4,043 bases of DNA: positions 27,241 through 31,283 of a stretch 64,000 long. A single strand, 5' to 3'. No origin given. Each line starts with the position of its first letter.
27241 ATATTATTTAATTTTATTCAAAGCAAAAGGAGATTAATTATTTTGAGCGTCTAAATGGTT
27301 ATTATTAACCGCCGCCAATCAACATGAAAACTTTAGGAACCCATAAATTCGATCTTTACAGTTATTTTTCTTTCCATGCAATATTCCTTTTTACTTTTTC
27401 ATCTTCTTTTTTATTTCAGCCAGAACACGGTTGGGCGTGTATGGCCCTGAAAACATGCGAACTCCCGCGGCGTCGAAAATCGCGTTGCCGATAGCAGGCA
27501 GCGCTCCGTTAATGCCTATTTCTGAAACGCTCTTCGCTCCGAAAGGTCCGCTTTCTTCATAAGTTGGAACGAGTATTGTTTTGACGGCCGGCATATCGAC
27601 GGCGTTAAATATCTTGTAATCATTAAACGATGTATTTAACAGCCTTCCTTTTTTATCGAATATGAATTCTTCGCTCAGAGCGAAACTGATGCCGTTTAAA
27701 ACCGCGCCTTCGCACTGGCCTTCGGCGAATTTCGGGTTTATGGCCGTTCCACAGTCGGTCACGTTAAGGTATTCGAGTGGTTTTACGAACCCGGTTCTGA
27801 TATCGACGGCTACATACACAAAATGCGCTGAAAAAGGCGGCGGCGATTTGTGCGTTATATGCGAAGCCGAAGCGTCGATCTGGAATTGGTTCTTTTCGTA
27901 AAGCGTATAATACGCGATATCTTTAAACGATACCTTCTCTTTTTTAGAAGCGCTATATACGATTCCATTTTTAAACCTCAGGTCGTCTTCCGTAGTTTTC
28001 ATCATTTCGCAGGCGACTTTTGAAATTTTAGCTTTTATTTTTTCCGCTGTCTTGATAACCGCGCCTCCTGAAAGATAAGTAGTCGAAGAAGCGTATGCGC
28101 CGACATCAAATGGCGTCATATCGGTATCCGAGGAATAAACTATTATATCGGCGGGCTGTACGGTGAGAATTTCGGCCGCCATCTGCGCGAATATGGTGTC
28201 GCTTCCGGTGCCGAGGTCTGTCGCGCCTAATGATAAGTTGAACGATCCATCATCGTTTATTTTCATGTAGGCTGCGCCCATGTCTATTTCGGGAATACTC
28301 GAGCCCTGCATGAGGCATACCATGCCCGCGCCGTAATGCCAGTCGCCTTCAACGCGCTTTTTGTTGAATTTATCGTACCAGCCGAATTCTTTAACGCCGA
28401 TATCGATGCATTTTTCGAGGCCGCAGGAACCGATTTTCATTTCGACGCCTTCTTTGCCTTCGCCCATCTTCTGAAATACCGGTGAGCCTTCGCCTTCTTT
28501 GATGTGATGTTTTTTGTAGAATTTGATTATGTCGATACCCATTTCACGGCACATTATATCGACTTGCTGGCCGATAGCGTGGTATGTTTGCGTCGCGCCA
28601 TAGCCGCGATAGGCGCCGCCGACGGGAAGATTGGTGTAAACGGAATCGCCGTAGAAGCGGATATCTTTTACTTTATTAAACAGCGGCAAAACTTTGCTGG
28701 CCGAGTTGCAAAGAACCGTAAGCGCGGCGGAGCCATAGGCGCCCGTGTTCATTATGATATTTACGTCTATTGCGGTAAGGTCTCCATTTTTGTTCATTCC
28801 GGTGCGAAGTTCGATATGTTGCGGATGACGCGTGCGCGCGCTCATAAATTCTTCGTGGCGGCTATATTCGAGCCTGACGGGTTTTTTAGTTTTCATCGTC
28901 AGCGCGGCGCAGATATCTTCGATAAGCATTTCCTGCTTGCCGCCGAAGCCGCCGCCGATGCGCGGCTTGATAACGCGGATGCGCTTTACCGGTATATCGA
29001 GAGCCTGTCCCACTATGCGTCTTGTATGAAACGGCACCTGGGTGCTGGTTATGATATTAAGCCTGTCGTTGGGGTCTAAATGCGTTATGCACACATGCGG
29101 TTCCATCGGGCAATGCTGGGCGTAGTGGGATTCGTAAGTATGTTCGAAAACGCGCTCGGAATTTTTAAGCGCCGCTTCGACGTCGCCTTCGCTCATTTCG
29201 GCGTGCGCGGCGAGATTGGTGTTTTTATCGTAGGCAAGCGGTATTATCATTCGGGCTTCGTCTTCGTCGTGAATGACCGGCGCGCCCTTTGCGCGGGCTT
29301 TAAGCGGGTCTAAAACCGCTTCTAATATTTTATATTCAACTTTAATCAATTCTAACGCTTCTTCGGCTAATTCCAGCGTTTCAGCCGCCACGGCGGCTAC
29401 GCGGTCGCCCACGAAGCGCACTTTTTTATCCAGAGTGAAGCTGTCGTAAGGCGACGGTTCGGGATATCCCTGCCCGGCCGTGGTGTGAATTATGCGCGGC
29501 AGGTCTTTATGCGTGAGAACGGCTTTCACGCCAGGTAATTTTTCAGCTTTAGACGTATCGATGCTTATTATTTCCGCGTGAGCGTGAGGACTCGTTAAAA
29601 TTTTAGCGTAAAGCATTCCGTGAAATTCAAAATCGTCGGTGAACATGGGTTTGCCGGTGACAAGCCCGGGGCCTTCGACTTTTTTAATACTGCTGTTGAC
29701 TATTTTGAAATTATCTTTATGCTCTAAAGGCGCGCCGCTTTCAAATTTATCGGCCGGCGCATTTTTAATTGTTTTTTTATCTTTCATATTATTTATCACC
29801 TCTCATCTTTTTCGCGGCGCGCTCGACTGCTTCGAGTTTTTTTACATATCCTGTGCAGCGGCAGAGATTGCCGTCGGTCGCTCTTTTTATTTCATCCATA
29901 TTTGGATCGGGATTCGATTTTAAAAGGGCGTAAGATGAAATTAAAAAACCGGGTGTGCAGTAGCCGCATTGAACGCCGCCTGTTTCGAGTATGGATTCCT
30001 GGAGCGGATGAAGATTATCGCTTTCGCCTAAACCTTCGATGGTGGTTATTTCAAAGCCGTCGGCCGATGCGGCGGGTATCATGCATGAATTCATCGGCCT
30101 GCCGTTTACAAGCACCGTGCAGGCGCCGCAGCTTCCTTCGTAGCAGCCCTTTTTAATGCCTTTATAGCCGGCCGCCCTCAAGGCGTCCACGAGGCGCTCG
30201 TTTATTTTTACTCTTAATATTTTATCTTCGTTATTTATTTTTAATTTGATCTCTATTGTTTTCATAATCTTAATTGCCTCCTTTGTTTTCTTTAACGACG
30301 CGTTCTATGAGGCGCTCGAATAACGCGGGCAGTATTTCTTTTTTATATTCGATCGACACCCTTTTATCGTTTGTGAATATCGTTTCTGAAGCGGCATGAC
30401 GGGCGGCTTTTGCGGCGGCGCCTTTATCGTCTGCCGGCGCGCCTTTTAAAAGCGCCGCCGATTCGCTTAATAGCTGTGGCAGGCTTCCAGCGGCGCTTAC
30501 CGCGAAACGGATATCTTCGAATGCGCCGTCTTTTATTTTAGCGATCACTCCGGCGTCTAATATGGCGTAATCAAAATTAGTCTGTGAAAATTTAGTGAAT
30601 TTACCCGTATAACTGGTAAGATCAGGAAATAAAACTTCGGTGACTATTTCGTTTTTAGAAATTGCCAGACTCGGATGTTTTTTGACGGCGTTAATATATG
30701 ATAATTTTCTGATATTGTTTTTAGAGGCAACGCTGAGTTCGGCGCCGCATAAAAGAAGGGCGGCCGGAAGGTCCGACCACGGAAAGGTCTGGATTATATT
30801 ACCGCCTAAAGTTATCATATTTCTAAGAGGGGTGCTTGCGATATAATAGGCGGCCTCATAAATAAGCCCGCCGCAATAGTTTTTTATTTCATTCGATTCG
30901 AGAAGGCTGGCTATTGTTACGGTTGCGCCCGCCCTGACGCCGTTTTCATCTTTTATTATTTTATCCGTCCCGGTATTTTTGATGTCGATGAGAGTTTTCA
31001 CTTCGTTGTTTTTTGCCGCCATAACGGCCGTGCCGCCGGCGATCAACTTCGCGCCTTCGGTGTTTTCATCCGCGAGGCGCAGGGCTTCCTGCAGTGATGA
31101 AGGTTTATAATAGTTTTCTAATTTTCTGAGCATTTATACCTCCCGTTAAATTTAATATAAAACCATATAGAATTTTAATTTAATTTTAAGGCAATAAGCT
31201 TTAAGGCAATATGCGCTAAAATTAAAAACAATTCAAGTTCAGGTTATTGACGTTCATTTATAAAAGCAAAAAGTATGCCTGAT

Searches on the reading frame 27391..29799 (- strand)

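Call 49: search_protein_families(library=pfam, proteins=[window:27391-29799:-], max_evalue=0.00001)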
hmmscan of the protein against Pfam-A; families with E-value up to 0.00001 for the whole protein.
window:27391-29799:- (802 aa): 3 families
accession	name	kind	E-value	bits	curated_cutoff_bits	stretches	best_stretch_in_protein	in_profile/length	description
PF20256.3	MoCoBD_2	-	2e-73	247.8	27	1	478-737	15-283/283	Molybdopterin cofactor-binding domain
PF02738.23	MoCoBD_1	-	6.3e-70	235.5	27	1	194-429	7-241/244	Molybdopterin cofactor-binding domain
PF01315.27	Ald_Xan_dh_C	-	1.7e-30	106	31.3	1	48-159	1-109/110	Aldehyde oxidase and xanthine dehydrogenase, a/b hammerhead domain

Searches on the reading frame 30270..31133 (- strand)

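Call 49: search_protein_families(library=pfam, proteins=[window:30270-31133:-], max_evalue=0.00001)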
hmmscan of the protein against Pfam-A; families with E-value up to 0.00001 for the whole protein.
window:30270-31133:- (287 aa): 2 families
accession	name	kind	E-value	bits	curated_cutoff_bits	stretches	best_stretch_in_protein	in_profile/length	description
PF00941.27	FAD_binding_5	-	2e-30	106.3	27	1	7-171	4-169/170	FAD binding domain in molybdopterin dehydrogenase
PF03450.22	CO_deh_flav_C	-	2e-11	44.3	25.5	1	180-278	4-101/102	CO dehydrogenase flavoprotein C-terminal domain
